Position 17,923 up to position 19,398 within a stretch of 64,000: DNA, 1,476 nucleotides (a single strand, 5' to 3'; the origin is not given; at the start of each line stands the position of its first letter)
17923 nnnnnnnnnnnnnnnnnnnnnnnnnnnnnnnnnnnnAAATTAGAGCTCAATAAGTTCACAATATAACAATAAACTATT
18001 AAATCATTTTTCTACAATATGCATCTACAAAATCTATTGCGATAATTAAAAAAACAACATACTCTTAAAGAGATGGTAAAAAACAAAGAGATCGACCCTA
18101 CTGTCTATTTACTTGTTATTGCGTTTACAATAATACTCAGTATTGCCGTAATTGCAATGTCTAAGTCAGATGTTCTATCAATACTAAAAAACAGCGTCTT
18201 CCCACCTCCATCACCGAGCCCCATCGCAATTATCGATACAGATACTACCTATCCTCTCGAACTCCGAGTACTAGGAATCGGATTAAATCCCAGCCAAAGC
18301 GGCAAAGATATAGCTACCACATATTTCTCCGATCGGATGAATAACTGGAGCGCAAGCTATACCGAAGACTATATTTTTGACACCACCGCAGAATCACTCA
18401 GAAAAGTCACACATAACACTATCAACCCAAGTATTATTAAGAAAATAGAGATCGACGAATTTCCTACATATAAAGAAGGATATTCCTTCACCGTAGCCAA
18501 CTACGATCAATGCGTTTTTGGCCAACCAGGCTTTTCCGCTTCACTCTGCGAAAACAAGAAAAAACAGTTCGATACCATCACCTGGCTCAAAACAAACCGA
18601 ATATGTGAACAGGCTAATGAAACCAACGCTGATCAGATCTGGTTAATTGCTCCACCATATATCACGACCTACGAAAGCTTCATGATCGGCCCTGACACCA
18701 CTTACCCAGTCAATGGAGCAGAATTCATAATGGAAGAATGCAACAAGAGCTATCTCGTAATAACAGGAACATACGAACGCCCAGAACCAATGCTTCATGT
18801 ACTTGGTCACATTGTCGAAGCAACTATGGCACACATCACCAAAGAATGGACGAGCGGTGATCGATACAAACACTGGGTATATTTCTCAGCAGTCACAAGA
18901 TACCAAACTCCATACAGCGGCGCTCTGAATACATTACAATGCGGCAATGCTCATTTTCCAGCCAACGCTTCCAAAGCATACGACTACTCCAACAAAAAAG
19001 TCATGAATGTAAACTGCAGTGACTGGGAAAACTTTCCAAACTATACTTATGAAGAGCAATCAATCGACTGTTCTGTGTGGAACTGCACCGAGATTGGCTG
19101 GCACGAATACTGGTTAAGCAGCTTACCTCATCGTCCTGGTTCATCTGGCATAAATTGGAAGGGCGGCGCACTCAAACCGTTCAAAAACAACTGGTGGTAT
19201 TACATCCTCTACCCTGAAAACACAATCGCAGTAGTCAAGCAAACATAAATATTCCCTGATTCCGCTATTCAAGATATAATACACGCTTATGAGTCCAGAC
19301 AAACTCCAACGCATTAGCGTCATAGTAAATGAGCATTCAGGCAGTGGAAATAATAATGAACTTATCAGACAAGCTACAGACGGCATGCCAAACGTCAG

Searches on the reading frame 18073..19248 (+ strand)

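Call 7: search_protein_families(library=pfam, proteins=[window:18073-19248:+], max_evalue=0.01)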
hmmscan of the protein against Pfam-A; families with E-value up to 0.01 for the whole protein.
window:18073-19248:+ (391 aa): 0 families

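Call 18: search_protein_families(library=ncbifam, proteins=[window:18073-19248:+], max_evalue=0.01)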
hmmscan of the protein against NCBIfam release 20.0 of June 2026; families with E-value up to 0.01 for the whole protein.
window:18073-19248:+ (391 aa): 0 families

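Call 32: search_protein_families(library=pfam, proteins=[window:18073-19248:+], max_evalue=1)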
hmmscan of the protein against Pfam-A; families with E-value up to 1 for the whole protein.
window:18073-19248:+ (391 aa): 1 family
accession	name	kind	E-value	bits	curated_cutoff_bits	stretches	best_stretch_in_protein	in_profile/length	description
PF09695.16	YtfJ_HI0045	-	0.067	13.3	24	1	116-167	53-103/160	Bacterial protein of unknown function (YtfJ_HI0045)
